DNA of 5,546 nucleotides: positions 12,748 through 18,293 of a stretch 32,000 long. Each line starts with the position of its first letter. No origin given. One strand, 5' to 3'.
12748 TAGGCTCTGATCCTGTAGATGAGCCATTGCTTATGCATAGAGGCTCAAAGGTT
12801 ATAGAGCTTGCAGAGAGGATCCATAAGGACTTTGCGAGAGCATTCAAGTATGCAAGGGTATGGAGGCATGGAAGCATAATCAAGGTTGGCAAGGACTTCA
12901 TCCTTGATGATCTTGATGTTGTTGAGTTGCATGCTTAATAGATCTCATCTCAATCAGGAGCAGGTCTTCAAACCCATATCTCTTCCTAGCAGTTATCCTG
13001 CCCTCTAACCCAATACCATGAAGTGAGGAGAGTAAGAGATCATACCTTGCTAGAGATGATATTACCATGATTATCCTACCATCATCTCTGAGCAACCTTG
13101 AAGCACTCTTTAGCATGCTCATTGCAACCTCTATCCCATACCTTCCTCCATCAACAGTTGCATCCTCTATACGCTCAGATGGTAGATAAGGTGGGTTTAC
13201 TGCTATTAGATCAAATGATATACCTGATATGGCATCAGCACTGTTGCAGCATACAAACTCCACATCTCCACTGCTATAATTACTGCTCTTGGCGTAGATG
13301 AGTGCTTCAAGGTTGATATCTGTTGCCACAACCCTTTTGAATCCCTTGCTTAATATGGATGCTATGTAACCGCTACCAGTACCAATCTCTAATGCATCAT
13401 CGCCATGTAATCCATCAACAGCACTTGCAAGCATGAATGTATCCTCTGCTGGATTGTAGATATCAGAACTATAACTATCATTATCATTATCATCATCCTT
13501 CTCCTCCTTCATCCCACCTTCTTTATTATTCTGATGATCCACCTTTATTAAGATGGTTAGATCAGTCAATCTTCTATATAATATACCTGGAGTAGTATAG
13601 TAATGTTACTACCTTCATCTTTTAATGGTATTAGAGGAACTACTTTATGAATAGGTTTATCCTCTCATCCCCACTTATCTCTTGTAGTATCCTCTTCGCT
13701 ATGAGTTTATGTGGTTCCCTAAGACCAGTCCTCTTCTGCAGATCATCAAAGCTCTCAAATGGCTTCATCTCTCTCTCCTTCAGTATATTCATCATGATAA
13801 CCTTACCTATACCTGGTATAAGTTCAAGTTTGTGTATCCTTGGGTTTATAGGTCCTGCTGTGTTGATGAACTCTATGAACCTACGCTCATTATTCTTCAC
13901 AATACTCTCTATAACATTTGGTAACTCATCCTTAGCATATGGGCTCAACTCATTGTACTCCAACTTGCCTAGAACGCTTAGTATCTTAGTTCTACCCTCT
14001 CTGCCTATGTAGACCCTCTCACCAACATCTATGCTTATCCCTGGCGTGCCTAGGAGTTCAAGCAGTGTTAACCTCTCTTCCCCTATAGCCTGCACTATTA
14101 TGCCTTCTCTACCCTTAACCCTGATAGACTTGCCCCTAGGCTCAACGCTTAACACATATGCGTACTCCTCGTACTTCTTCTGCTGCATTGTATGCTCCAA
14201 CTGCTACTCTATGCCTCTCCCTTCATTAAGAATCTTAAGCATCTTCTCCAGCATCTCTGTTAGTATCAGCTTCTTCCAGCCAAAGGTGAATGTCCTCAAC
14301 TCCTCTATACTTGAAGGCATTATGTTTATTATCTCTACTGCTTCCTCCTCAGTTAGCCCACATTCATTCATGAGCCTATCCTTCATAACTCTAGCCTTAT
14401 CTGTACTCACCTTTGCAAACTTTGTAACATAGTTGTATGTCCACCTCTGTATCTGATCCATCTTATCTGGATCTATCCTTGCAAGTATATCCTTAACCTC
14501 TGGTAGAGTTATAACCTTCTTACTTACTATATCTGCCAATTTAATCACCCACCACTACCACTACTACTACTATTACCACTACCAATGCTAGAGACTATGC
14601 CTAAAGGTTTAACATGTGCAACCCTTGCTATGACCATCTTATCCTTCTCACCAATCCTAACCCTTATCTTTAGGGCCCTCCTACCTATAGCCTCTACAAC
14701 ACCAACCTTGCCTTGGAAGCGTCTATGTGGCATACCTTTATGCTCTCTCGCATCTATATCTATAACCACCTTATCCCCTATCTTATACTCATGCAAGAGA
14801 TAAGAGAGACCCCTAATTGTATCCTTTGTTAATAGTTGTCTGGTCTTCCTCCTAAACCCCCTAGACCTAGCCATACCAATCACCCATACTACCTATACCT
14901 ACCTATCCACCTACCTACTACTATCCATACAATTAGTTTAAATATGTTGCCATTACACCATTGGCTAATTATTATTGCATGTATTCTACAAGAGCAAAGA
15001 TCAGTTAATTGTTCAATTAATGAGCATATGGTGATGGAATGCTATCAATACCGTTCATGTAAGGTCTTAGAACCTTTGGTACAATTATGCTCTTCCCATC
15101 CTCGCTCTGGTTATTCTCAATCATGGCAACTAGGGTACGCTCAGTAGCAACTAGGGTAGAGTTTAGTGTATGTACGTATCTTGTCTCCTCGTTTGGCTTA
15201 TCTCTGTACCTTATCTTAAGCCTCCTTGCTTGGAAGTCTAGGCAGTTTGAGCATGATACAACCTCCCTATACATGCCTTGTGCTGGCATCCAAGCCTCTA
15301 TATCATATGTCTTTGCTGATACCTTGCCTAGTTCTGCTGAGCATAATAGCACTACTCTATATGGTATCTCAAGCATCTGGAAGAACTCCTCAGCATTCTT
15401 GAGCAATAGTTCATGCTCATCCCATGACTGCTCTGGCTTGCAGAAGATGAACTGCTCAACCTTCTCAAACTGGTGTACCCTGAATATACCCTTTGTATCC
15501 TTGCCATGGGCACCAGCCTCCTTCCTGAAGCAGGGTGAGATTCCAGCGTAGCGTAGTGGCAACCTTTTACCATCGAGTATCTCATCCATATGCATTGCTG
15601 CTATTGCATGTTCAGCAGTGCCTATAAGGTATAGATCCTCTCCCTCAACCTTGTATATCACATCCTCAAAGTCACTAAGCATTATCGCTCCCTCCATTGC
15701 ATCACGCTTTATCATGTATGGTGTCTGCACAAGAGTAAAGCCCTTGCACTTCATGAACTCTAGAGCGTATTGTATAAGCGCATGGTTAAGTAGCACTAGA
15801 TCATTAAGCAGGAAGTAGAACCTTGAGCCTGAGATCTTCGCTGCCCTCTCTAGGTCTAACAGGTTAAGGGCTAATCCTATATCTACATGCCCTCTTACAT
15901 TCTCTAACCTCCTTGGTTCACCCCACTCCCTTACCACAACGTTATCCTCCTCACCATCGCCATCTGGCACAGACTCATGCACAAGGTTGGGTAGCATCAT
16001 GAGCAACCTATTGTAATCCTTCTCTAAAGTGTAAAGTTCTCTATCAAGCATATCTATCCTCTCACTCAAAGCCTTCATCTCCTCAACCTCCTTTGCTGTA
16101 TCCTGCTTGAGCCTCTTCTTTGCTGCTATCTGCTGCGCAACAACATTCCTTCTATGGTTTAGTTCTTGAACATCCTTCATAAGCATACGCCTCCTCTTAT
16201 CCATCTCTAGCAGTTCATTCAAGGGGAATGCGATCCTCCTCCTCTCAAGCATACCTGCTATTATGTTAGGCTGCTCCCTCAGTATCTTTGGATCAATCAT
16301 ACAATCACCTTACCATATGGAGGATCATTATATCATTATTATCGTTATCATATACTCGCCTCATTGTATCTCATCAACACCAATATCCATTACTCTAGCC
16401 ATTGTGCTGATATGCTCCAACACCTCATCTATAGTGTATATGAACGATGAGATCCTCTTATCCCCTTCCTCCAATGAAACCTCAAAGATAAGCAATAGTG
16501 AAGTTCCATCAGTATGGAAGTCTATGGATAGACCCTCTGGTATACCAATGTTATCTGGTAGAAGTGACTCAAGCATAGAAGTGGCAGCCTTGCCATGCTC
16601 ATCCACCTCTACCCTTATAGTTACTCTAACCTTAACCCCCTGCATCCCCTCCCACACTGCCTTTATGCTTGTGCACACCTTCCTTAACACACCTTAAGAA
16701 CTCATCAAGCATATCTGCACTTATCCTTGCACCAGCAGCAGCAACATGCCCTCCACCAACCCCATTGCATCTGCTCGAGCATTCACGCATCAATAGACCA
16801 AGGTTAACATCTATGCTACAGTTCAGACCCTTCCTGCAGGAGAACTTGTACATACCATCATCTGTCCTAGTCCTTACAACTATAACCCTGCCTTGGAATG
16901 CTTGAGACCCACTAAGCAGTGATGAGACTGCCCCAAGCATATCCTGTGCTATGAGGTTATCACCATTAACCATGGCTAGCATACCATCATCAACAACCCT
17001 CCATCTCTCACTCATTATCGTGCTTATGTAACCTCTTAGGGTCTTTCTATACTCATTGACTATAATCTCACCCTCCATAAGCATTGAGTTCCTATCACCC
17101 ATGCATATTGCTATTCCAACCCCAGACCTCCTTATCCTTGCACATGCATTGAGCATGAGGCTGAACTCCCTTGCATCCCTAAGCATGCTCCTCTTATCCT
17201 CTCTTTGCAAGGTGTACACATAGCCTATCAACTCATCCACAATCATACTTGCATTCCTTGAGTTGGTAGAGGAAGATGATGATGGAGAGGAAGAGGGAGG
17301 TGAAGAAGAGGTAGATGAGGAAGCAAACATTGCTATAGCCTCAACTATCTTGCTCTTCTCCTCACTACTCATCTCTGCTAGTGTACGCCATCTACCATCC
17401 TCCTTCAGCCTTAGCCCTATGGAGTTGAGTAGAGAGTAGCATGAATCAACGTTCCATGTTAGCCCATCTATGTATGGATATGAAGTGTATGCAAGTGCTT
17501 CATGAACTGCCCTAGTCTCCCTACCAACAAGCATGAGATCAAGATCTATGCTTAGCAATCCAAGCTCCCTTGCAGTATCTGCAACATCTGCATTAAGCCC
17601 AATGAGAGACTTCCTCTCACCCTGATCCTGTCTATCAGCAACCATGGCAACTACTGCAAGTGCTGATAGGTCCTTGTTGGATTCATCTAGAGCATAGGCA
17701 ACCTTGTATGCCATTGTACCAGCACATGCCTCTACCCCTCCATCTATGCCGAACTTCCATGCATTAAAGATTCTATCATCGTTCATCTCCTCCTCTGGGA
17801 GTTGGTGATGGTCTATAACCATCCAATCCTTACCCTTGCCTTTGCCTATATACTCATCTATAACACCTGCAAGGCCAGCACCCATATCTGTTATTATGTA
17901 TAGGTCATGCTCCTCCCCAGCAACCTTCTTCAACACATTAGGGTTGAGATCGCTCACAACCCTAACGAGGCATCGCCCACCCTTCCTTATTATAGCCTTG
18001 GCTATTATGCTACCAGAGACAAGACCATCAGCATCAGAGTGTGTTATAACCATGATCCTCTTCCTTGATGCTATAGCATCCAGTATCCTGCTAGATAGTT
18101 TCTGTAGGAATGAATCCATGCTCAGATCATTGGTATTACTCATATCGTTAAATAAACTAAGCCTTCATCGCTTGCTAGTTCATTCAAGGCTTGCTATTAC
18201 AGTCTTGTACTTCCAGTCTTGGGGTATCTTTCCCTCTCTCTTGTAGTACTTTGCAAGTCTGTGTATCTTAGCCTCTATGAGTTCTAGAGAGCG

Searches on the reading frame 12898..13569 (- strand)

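Call 53: search_protein_families(library=pfam, proteins=[window:12898-13569:-], max_evalue=0.001)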
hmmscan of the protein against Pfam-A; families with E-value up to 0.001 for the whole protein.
window:12898-13569:- (223 aa): 6 families
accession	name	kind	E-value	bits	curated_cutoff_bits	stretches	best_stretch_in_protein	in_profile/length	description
PF05175.20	MTS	-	3.7e-12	46.7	23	1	46-183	22-153/170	Methyltransferase small domain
PF08241.18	Methyltransf_11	-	2.7e-07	31.6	21.2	1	60-123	1-65/95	Methyltransferase domain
PF13649.12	Methyltransf_25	-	3.8e-07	31.1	27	1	60-124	2-70/97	Methyltransferase domain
PF08242.18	Methyltransf_12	-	0.00014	23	30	0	60-124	1-71/98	Methyltransferase domain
PF01135.25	PCMT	-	0.00025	21.3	20.3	1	55-134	73-160/210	Protein-L-isoaspartate(D-aspartate) O-methyltransferase (PCMT)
PF13847.12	Methyltransf_31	-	0.00026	21.1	27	1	57-169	5-110/145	Methyltransferase domain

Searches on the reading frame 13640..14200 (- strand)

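Call 53: search_protein_families(library=pfam, proteins=[window:13640-14200:-], max_evalue=0.001)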
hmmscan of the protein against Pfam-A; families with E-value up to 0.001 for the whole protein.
window:13640-14200:- (186 aa): 2 families
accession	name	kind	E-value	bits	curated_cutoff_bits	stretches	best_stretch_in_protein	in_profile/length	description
PF04919.18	DUF655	-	1.5e-52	178.6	22.2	1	11-185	2-180/181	Protein of unknown function (DUF655)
PF14579.12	HHH_6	-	6.8e-05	23.4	25.6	1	125-163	27-66/90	Helix-hairpin-helix motif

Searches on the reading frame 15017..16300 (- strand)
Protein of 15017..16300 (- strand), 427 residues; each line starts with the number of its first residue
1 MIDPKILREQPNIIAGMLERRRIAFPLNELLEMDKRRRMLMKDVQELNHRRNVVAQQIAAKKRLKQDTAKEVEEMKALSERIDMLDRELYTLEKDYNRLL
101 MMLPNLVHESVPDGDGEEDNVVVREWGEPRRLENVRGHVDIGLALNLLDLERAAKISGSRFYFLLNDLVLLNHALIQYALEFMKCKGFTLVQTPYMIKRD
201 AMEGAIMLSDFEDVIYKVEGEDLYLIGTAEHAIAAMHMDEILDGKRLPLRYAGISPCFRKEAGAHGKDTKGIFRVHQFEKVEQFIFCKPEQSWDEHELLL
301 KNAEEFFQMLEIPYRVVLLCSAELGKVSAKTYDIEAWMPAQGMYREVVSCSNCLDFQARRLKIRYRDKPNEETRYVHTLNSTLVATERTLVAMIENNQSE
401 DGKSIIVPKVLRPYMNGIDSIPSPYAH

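Call 53: search_protein_families(library=pfam, proteins=[window:15017-16300:-], max_evalue=0.001)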
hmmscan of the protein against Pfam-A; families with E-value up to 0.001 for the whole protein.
window:15017-16300:- (427 aa): 2 families
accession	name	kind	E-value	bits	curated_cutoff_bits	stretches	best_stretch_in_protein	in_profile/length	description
PF00587.30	tRNA-synt_2b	-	1.2e-46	159.5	29.3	1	218-397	3-179/179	tRNA synthetase class II core domain (G, H, P, S and T)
PF02403.27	Seryl_tRNA_N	-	1.5e-21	77.1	28.2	1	1-107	1-108/108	Seryl-tRNA synthetase N-terminal domain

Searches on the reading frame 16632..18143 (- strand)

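Call 53: search_protein_families(library=pfam, proteins=[window:16632-18143:-], max_evalue=0.001)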
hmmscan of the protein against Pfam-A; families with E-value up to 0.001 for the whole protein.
window:16632-18143:- (503 aa): 3 families
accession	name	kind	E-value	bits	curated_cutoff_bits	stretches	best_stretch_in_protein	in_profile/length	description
PF21763.2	DHH_CID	-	1.3e-15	58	27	1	205-273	1-69/84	DHH-CID domain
PF02272.25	DHHA1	-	1.9e-12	47.9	25.9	1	400-488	15-98/102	DHHA1 domain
PF01368.27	DHH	-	2.1e-10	41.4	28.1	1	29-160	1-114/125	DHH family, N-terminal domain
